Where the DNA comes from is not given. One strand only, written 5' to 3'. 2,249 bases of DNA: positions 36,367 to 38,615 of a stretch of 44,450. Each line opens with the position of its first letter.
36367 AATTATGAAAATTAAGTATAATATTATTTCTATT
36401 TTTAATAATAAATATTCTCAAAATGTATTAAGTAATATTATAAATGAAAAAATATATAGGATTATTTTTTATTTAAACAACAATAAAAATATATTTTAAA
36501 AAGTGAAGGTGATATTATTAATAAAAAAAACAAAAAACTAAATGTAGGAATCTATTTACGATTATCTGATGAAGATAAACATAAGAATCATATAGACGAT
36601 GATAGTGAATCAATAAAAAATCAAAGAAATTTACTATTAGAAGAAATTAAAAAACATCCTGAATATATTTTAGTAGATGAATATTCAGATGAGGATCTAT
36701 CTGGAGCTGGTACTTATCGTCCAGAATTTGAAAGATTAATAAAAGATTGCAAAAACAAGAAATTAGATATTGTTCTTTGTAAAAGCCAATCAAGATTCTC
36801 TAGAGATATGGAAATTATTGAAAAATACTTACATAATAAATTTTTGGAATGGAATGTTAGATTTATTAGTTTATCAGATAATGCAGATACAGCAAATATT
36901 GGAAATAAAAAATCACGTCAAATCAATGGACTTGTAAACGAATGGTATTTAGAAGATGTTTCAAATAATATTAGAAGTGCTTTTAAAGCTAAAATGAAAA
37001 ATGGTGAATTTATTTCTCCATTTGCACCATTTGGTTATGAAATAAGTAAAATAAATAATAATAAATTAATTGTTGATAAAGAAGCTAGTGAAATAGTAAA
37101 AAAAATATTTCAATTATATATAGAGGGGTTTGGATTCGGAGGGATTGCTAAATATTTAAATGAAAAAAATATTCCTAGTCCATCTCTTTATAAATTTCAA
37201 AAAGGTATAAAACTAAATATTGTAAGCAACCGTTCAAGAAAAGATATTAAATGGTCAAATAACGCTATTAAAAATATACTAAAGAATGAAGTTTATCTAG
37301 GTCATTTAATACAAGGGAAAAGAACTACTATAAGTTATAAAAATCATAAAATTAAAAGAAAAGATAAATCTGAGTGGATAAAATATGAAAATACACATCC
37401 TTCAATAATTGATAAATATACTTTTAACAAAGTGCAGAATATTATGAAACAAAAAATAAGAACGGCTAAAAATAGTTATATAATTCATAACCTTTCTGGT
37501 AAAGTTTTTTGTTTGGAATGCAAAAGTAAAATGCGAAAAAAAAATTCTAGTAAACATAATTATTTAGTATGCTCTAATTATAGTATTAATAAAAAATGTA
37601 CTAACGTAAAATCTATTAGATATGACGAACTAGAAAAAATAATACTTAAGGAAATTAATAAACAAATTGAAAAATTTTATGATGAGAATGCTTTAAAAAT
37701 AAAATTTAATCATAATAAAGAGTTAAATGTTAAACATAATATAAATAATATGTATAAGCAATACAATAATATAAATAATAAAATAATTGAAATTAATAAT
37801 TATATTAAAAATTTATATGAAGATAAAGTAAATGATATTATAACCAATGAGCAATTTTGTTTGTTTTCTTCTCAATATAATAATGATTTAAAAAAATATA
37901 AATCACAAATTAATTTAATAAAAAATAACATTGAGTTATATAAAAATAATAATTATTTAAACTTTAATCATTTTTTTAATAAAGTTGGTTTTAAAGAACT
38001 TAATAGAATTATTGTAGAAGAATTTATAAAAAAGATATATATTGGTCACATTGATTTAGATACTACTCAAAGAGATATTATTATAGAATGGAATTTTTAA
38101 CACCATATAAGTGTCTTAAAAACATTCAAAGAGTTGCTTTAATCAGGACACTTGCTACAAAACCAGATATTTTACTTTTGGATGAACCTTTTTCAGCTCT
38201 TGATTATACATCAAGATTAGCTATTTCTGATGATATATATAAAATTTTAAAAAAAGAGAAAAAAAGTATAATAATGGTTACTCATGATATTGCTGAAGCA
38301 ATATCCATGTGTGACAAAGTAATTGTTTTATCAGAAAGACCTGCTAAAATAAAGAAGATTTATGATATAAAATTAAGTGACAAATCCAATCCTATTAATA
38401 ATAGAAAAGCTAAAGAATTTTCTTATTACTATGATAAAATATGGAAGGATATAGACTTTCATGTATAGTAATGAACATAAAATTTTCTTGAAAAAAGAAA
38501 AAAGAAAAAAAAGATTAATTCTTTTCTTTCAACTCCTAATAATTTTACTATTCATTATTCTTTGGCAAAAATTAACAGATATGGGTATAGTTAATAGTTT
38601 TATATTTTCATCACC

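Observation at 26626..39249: Two different integrative elements interrupt two neighbouring genes of the same three-gene operon, possibly a reversible gene switch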

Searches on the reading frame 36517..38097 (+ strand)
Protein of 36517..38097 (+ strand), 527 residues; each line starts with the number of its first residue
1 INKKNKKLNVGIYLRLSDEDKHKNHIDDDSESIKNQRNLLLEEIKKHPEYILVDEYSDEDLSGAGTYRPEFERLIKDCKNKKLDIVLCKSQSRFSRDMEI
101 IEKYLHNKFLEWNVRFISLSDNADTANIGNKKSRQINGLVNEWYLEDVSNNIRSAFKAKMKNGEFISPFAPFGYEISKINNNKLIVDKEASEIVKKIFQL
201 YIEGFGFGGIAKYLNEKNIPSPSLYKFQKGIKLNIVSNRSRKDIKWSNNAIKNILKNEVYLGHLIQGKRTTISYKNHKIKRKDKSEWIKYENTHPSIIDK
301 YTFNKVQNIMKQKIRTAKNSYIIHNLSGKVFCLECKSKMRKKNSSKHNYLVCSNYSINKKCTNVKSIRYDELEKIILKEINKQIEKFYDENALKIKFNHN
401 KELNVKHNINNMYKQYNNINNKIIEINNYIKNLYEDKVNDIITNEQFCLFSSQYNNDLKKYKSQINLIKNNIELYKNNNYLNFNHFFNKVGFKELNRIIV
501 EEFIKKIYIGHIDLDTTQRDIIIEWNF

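Call 9: search_protein_families(library=pfam, proteins=[window:36517-38097:+], max_evalue=0.01)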
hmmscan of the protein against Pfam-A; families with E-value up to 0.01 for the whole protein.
window:36517-38097:+ (527 aa): 3 families
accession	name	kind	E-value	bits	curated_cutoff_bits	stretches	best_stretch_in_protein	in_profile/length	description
PF07508.19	Recombinase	-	1.1e-26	93.5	21.1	1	189-312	2-101/102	Recombinase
PF00239.26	Resolvase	-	5.9e-20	72.3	23.3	1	12-164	3-144/145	Resolvase, N terminal domain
PF13408.12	Zn_ribbon_recom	-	6.5e-13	49.3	25.3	1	326-381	2-58/58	Recombinase zinc beta ribbon domain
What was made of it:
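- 36517..38100 (+): rec2: large serine recombinase, about 527 aa. The frame is open from 36487. There is no canonical start codon; an ATT start after the RBS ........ is likely. Recombinase (1e-26) + Resolvase (6e-20) + Zn_ribbon_recom (call 9).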

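Call 13: find_homologous_proteins(query=window:36517-38097:+, max_evalue=1e-20)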
Query window:36517-38097:+ (527 aa): 4502 proteins with E <= 1e-20 among 8000 candidates; the best 120 are listed.
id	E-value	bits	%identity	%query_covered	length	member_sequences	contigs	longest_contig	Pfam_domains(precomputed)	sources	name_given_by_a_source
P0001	0.0e+0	1124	100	98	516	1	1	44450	PF07508.20,PF00239.27,PF13408.13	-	-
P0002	5.9e-223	760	72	93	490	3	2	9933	PF07508.20,PF00239.27,PF13408.13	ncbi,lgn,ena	-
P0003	7.9e-208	710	64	99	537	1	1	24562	PF07508.20,PF00239.27,PF14287.12,PF13408.13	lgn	-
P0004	2.6e-207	708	64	99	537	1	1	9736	PF07508.20,PF00239.27,PF14287.12,PF13408.13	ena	-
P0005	2.7e-207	708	64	99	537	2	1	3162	PF07508.20,PF00239.27,PF14287.12,PF13408.13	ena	-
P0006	3.7e-207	707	65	99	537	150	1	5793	PF07508.20,PF00239.27,PF14287.12,PF13408.13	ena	-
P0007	1.3e-206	706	64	99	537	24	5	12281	PF07508.20,PF00239.27,PF14287.12,PF13408.13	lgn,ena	-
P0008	1.6e-206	705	65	99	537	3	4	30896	PF07508.20,PF00239.27,PF14287.12,PF13408.13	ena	-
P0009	1.7e-206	705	65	99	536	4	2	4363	PF07508.20,PF00239.27,PF13408.13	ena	-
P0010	2.9e-206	704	64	100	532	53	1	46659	PF07508.20,PF00239.27,PF14287.12,PF13408.13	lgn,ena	-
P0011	3.0e-206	704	65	100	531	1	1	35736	PF07508.20,PF00239.27,PF14287.12,PF13408.13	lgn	-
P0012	3.4e-206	704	65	99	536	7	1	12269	PF07508.20,PF00239.27,PF14287.12,PF13408.13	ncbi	-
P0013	3.9e-206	704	65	100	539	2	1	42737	PF07508.20,PF00239.27,PF14287.12,PF13408.13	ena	-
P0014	5.0e-206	704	65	99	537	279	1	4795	PF07508.20,PF00239.27,PF14287.12,PF13408.13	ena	-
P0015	5.0e-206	704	64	99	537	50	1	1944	PF07508.20,PF00239.27,PF14287.12,PF13408.13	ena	-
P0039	2.0e-203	695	63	99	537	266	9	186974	PF07508.20,PF00239.27,PF14287.12,PF13408.13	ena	-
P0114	1.2e-198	679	62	99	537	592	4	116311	PF07508.20,PF00239.27,PF14287.12,PF13408.13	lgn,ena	-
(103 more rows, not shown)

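Call 14: find_related_loci(query=window:36517-38097:+, collection=viral_contigs, flank=6000)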
Query window:36517-38097:+ (527 aa) in viral_contigs; peptide patterns used: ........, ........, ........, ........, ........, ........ (x = any residue, [..] = any of these).
11 stretches matched a pattern, but none encodes a relative of the query by tblastn (E <= 1e-3).

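Call 17: find_encoding_contigs(protein=P0002, flank=8000, max_places=6)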
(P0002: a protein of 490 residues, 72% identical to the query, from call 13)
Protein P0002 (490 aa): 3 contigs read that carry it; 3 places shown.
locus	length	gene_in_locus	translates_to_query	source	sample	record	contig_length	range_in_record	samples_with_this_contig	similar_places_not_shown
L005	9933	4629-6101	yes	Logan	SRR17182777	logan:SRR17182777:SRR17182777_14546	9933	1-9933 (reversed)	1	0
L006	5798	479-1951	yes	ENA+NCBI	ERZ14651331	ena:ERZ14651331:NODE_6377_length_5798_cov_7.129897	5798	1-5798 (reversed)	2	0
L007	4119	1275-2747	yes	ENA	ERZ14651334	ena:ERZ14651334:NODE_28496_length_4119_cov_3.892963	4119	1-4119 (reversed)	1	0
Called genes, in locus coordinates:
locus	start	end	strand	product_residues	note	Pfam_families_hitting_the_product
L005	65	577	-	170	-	PF13560:HTH_31, PF01381:HTH_3, PF12844:HTH_19 (weak), PF13443:HTH_26 (weak), PF20040:DUF6442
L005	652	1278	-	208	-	-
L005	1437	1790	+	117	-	-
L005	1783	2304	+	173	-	PF00005:ABC_tran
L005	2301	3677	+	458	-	PF00933:Glyco_hydro_3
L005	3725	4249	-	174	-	PF00300:His_Phos_1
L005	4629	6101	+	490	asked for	PF00239:Resolvase, PF07508:Recombinase, PF13408:Zn_ribbon_recom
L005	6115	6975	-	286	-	PF00023:Ank (faint), PF12796:Ank_2, PF13637:Ank_4 (faint), PF12796:Ank_2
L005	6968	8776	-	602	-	PF00004:AAA (weak), PF07724:AAA_2 (weak), PF07728:AAA_5, PF13401:AAA_22 (weak)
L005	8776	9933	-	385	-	?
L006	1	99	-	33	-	?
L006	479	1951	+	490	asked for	PF00239:Resolvase, PF07508:Recombinase, PF13408:Zn_ribbon_recom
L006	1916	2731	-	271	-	PF12796:Ank_2, PF13637:Ank_4 (faint), PF00023:Ank (faint), PF12796:Ank_2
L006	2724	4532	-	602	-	PF00004:AAA (weak), PF07724:AAA_2 (weak), PF07728:AAA_5, PF13401:AAA_22 (weak)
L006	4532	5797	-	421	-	?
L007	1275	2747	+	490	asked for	PF00239:Resolvase, PF07508:Recombinase, PF13408:Zn_ribbon_recom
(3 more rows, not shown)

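Call 30: search_protein_families(library=pfam, proteins=[L005:6971-8776:-], max_evalue=0.001)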
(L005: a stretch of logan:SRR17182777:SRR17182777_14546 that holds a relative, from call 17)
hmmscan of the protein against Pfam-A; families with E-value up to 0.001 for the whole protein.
L005:6971-8776:- (602 aa): 5 families
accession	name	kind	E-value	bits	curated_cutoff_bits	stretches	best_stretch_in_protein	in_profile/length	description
PF07728.20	AAA_5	-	1.3e-11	45.1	22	1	47-193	2-138/139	AAA domain (dynein-related subfamily)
PF07724.20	AAA_2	-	3.5e-07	30.9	27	1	45-160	4-109/166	AAA domain (Cdc48 subfamily)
PF00004.35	AAA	-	5.3e-07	30.6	21.2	1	47-194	1-123/131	ATPase family associated with various cellular activities (AAA)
PF13401.12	AAA_22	-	2.3e-06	28.4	27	1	48-151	9-109/130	AAA domain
PF13191.12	AAA_16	-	0.00051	21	32.6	0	46-151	26-157/167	AAA ATPase domain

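Call 38: search_protein_families(library=ncbifam, proteins=[window:36517-38097:+], max_evalue=0.00001)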
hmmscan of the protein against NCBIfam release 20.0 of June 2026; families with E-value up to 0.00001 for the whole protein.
window:36517-38097:+ (527 aa): 4 families
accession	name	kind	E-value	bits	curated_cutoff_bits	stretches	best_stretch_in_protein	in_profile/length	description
NF041201.1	recomb_XisF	equivalog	1.9e-34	119.5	375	1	62-455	40-435/465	fdxN element excision recombinase XisF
NF047343.1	SCCmet_CcrB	equivalog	1.3e-25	90.1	900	1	4-514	3-489/542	cassette chromosome recombinase CcrB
NF047347.1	SCCmet_CcrC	equivalog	2e-19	69.5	900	1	9-485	4-467/558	cassette chromosome recombinase CcrC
NF047344.1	SCCmet_CcrA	equivalog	2.7e-16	59.7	700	1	31-260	16-241/442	cassette chromosome recombinase CcrA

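Call 52: find_encoding_contigs(protein=P0114, flank=9000, max_places=5)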
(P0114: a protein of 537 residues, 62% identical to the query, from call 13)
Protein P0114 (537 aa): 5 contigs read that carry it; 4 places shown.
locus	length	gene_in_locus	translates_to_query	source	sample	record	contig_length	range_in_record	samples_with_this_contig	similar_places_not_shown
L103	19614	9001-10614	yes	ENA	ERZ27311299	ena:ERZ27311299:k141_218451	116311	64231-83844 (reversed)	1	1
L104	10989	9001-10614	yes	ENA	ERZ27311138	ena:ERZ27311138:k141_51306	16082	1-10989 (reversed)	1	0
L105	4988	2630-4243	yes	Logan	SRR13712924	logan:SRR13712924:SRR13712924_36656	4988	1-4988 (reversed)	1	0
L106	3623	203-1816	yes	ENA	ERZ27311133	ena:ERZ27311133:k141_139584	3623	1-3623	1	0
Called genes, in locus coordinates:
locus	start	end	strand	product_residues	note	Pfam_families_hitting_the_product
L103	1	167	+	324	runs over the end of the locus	PF13379:NMT1_2, PF09084:NMT1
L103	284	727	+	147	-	PF00005:ABC_tran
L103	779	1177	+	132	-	-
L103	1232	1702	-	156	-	PF18931:DUF5680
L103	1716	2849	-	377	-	PF13274:SocA_Panacea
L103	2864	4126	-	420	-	-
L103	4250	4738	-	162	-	-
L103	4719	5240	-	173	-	PF12844:HTH_19, PF13560:HTH_31, PF01381:HTH_3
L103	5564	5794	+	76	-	-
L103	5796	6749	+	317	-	PF03796:DnaB_C (weak), PF13481:AAA_25, PF06745:ATPase (weak)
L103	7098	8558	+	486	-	PF01076:Mob_Pre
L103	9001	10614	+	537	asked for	PF00239:Resolvase, PF07508:Recombinase, PF13408:Zn_ribbon_recom, PF14287:DUF4368 (weak)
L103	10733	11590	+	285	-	-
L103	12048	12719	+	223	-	PF00528:BPD_transp_1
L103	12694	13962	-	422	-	PF00239:Resolvase, PF13408:Zn_ribbon_recom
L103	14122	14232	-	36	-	-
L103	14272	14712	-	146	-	-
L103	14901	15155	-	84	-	PF13730:HTH_36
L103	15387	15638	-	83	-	-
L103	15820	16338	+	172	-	PF13560:HTH_31, PF01381:HTH_3, PF12844:HTH_19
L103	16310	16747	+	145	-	-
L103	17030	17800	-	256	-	-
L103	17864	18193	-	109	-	-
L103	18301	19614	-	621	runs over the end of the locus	-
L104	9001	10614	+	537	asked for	PF00239:Resolvase, PF07508:Recombinase, PF13408:Zn_ribbon_recom, PF14287:DUF4368 (weak)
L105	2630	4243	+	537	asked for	PF00239:Resolvase, PF07508:Recombinase, PF13408:Zn_ribbon_recom, PF14287:DUF4368 (weak)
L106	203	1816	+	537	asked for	PF00239:Resolvase, PF07508:Recombinase, PF13408:Zn_ribbon_recom, PF14287:DUF4368 (weak)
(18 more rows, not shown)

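Call 57: search_protein_families(library=pfam, proteins=[L103:12697-13962:-, L103:10733-11587:+, L103:779-1174:+], max_evalue=0.0001)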
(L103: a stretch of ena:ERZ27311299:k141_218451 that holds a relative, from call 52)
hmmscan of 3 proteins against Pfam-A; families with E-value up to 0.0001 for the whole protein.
L103:12697-13962:- (422 aa): 2 families
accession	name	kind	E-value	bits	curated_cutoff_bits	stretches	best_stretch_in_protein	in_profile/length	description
PF00239.26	Resolvase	-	5.8e-31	108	23.3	1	3-124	25-144/145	Resolvase, N terminal domain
PF13408.12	Zn_ribbon_recom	-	3e-11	44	25.3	1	234-295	1-57/58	Recombinase zinc beta ribbon domain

L103:10733-11587:+ (285 aa): 1 family
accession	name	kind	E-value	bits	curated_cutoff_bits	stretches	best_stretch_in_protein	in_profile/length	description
PF02498.22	Bro-N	-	2e-05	25.6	25.6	1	18-112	2-91/96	BRO family, N-terminal domain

L103:779-1174:+ (132 aa): 0 families

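Call 72: search_solved_structures(query=window:36517-38097:+, max_evalue=0.00001)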
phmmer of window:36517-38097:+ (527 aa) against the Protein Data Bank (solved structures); distinct sequences matched with E-value up to 0.00001: 3.
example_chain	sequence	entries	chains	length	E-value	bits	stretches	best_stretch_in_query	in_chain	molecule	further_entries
3g13_A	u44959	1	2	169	1.4e-16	63.8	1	8-166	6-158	Putative conjugative transposon recombinase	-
2mhc_A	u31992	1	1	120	3.7e-08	36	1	12-126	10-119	TnpX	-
3bvp_A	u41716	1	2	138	4.6e-08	35.7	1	48-143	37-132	TP901-1 Integrase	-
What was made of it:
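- Closest known: TnpX/TndX-type DUF4368 recombinases of Tn4451/Tn5397. Same: Most rec2 homologs carry a (weak) DUF4368 hit. rec2 matches the TnpX catalytic domain (E=3.7e-8, call 72).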

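Call 77: find_encoding_contigs(protein=P0039, flank=9000, max_places=6)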
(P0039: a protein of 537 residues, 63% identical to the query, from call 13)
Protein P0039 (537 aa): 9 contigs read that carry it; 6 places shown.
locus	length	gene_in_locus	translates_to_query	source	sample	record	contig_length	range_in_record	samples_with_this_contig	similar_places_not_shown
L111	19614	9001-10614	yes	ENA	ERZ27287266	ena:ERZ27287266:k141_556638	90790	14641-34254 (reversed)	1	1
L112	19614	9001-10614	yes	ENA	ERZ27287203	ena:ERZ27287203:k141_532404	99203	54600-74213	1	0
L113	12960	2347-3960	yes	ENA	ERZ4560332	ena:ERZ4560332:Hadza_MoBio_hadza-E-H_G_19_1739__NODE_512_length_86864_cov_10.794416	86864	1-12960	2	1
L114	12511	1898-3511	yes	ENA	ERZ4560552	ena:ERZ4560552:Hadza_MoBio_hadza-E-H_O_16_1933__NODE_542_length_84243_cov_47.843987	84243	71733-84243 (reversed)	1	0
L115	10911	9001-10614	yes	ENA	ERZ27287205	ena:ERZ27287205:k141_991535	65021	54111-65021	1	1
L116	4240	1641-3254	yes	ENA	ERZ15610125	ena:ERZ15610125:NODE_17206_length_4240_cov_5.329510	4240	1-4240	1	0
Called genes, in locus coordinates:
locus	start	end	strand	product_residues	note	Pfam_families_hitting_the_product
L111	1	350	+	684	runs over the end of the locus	-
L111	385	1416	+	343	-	-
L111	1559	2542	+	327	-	PF00005:ABC_tran, PF13304:AAA_21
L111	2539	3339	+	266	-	PF06182:ABC2_membrane_6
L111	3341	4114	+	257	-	PF06182:ABC2_membrane_6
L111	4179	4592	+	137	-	PF01741:MscL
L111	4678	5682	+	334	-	PF12974:Phosphonate-bd (faint), PF13379:NMT1_2, PF09084:NMT1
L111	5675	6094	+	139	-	PF00005:ABC_tran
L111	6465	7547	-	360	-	-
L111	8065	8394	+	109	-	PF01076:Mob_Pre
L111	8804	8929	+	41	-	-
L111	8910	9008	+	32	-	-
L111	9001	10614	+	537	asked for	PF00239:Resolvase, PF07508:Recombinase, PF13408:Zn_ribbon_recom, PF14287:DUF4368 (weak)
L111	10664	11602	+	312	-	PF13310:Virulence_RhuM, PF02661:Fic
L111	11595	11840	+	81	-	-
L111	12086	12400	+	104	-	-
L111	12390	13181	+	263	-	PF00528:BPD_transp_1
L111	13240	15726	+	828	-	-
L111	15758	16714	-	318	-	PF01699:Na_Ca_ex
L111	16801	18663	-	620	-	-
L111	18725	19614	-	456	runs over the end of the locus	PF03486:HI0933_like (faint), PF07992:Pyr_redox_2 (faint), PF13738:Pyr_redox_3 (faint), PF21688:FAD-depend_C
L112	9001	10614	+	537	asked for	PF00239:Resolvase, PF07508:Recombinase, PF13408:Zn_ribbon_recom, PF14287:DUF4368 (weak)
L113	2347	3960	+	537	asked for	PF00239:Resolvase, PF07508:Recombinase, PF13408:Zn_ribbon_recom, PF14287:DUF4368 (weak)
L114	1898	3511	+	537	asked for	PF00239:Resolvase, PF07508:Recombinase, PF13408:Zn_ribbon_recom, PF14287:DUF4368 (weak)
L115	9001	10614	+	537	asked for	PF00239:Resolvase, PF07508:Recombinase, PF13408:Zn_ribbon_recom, PF14287:DUF4368 (weak)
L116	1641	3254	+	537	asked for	PF00239:Resolvase, PF07508:Recombinase, PF13408:Zn_ribbon_recom, PF14287:DUF4368 (weak)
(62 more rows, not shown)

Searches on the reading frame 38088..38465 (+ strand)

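Call 9: search_protein_families(library=pfam, proteins=[window:38088-38465:+], max_evalue=0.01)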
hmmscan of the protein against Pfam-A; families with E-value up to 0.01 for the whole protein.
window:38088-38465:+ (126 aa): 3 families
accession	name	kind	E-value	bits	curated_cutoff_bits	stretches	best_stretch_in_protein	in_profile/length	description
PF13304.12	AAA_21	-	0.00015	22.4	27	1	13-68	246-300/304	AAA domain, putative AbiEii toxin, Type IV TA system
PF00005.33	ABC_tran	-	0.00037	21.5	25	1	14-36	115-137/137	ABC transporter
PF13166.12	AAA_13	-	0.0046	16.2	36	1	24-123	525-626/713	AAA domain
